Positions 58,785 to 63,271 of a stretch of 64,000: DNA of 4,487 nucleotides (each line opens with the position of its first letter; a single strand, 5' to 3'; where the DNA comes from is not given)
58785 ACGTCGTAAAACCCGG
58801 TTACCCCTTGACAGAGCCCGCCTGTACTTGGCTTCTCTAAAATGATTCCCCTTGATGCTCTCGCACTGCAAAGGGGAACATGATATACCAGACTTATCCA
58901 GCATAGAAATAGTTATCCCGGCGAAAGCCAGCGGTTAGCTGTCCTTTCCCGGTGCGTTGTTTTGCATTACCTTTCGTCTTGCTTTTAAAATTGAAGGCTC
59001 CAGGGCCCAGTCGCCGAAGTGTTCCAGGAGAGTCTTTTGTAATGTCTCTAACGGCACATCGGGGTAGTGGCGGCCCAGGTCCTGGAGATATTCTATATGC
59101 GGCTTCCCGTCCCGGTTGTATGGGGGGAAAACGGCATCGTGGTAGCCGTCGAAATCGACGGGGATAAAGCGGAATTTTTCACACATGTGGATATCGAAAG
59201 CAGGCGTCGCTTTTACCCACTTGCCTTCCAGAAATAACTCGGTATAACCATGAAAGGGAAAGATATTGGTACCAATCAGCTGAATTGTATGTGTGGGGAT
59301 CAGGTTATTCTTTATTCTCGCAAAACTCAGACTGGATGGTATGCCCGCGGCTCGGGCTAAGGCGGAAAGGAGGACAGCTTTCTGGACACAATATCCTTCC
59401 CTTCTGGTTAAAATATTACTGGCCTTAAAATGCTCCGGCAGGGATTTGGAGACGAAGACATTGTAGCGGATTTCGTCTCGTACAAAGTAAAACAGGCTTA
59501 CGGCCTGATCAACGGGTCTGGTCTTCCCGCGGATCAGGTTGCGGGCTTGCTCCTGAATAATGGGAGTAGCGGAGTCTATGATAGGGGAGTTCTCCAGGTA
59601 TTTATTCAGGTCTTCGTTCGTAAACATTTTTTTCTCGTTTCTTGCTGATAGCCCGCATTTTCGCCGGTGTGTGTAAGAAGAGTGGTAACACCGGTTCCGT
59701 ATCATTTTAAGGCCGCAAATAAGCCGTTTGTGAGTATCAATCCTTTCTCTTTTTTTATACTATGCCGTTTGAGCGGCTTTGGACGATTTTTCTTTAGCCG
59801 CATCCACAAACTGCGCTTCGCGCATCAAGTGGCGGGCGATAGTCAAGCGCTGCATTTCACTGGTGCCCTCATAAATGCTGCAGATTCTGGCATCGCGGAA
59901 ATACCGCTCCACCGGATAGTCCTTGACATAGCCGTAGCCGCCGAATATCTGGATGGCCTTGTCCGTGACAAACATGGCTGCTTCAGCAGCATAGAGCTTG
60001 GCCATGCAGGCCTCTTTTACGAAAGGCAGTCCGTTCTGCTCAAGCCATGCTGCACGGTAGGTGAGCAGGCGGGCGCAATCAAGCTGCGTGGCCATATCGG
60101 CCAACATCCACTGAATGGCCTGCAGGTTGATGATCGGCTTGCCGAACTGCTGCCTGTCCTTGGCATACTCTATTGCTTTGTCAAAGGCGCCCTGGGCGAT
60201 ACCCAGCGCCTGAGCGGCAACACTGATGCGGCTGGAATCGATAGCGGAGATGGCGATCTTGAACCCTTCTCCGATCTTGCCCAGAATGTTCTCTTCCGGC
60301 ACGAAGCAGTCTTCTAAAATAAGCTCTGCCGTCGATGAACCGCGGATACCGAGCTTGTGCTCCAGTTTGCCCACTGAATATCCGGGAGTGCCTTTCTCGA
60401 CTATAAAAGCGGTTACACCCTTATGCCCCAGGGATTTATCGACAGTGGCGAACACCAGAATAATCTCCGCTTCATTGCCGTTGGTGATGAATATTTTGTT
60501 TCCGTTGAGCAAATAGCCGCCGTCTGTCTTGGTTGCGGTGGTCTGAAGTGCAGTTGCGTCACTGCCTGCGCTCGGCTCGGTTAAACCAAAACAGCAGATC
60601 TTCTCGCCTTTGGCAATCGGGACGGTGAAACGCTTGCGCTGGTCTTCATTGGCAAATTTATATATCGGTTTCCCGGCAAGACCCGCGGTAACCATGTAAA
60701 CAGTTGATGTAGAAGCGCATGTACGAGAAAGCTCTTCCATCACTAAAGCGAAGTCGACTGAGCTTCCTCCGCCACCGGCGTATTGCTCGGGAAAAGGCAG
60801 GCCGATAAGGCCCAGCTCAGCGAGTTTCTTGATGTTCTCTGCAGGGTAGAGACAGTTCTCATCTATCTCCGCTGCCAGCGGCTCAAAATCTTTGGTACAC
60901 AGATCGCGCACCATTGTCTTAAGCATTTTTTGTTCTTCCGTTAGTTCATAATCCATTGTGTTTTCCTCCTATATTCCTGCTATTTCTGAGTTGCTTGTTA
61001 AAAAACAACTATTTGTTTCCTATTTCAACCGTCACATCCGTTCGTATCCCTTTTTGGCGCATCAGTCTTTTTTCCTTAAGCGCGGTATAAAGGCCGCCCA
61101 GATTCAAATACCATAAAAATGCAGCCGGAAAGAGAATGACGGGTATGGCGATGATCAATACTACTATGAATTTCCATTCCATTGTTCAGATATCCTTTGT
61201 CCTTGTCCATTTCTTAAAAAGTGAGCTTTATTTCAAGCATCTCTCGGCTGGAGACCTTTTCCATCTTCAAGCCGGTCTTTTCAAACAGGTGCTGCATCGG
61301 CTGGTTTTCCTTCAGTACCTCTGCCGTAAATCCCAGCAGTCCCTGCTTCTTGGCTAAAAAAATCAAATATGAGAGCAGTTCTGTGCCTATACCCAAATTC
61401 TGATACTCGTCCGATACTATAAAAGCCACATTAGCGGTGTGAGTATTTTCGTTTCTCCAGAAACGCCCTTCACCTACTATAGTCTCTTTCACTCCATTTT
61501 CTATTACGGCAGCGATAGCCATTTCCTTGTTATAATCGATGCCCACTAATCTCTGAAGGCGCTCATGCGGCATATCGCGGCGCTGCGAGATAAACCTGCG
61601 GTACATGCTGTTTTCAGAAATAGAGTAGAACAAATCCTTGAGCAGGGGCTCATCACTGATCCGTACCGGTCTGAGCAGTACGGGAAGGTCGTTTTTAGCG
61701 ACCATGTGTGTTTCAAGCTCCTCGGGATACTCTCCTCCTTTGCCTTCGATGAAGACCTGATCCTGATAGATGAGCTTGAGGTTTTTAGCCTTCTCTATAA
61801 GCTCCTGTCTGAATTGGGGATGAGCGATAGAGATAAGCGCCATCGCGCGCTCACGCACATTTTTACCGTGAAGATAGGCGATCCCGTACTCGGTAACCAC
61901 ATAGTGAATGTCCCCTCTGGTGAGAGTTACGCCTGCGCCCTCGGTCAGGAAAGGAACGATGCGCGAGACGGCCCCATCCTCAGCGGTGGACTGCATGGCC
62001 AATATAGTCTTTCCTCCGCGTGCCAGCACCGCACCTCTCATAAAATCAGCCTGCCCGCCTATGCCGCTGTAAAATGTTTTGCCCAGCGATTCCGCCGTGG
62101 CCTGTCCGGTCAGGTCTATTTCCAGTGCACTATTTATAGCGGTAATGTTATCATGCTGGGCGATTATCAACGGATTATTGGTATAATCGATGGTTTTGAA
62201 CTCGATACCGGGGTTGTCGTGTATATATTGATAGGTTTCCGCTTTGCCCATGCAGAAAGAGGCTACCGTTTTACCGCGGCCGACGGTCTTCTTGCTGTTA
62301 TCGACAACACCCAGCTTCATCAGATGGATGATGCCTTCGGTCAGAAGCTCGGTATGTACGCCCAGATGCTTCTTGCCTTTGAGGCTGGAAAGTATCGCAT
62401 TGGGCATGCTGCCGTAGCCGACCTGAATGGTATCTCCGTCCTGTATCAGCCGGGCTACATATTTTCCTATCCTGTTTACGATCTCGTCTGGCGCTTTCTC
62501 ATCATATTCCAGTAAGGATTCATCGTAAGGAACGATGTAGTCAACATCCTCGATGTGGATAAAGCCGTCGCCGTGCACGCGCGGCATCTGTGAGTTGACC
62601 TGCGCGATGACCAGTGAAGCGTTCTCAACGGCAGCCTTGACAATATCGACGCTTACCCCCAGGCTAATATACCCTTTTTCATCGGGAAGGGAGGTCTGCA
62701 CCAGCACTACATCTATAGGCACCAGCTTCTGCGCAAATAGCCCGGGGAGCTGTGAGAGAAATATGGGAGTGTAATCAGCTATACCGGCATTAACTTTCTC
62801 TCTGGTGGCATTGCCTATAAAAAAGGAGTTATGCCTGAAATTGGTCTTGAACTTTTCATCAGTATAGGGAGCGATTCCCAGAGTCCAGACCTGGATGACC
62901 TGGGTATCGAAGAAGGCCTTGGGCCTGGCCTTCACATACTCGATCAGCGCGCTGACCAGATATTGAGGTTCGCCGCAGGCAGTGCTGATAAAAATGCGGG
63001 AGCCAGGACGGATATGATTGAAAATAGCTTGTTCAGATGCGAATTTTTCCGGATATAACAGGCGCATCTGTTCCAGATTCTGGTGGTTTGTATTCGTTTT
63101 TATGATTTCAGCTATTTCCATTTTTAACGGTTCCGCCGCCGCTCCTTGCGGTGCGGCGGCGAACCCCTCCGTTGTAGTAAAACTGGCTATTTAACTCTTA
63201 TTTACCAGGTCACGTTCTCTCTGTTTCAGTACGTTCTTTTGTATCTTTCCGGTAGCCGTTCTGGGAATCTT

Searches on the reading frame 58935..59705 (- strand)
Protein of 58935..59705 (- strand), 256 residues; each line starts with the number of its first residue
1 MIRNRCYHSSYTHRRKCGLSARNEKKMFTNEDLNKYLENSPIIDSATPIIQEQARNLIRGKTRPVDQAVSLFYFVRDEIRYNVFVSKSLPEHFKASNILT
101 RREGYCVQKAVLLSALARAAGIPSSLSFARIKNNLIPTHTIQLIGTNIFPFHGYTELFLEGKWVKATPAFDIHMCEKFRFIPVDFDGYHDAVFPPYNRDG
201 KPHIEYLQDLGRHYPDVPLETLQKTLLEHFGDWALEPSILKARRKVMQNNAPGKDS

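Call 17: search_protein_families(library=pfam, proteins=[window:58935-59705:-])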
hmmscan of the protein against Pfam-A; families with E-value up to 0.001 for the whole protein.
window:58935-59705:- (256 aa): 1 family
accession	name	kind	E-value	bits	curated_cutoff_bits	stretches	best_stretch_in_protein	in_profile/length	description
PF01841.26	Transglut_core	-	5.2e-15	56.1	23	1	53-168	3-108/108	Transglutaminase-like superfamily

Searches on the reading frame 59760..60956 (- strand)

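Call 17: search_protein_families(library=pfam, proteins=[window:59760-60956:-])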
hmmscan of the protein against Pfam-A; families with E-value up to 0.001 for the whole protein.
window:59760-60956:- (398 aa): 4 families
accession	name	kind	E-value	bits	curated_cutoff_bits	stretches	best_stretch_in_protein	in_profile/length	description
PF00441.29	Acyl-CoA_dh_1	-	2.4e-55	187.3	22.4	1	229-377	1-149/150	Acyl-CoA dehydrogenase, C-terminal domain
PF02771.21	Acyl-CoA_dh_N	-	4.6e-33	114.4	22.9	1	6-118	1-113/113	Acyl-CoA dehydrogenase, N-terminal domain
PF02770.24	Acyl-CoA_dh_M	-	2e-28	98.8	33.3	1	122-217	1-97/97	Acyl-CoA dehydrogenase, middle domain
PF08028.16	Acyl-CoA_dh_2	-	9.4e-28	97.6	22.7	1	245-366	2-133/134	Acyl-CoA dehydrogenase, C-terminal domain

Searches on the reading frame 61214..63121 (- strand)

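Call 17: search_protein_families(library=pfam, proteins=[window:61214-63121:-])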
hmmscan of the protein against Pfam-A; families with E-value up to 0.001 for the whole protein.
window:61214-63121:- (635 aa): 7 families
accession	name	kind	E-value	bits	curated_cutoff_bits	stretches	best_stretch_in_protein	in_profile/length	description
PF13336.12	AcetylCoA_hyd_C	-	1.9e-64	216.7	23.7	1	292-445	1-154/154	Acetyl-CoA hydrolase/transferase C-terminal domain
PF02550.21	AcetylCoA_hydro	-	2.3e-55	188.1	24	1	14-201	3-191/198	Acetyl-CoA hydrolase/transferase N-terminal domain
PF00583.31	Acetyltransf_1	-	1.6e-11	44.9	20.7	1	529-617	26-115/116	Acetyltransferase (GNAT) family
PF13302.13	Acetyltransf_3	-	4.7e-10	40.7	25.4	1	481-619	2-138/138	Acetyltransferase (GNAT) domain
PF13508.13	Acetyltransf_7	-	1.4e-07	32.3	27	1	539-617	7-81/84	Acetyltransferase (GNAT) domain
PF00455.28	DeoRC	-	0.00025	21.5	31.8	1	216-259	7-50/160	DeoR C terminal sensor domain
PF01144.29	CoA_trans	-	0.00032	20.6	23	0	217-249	3-38/217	Coenzyme A transferase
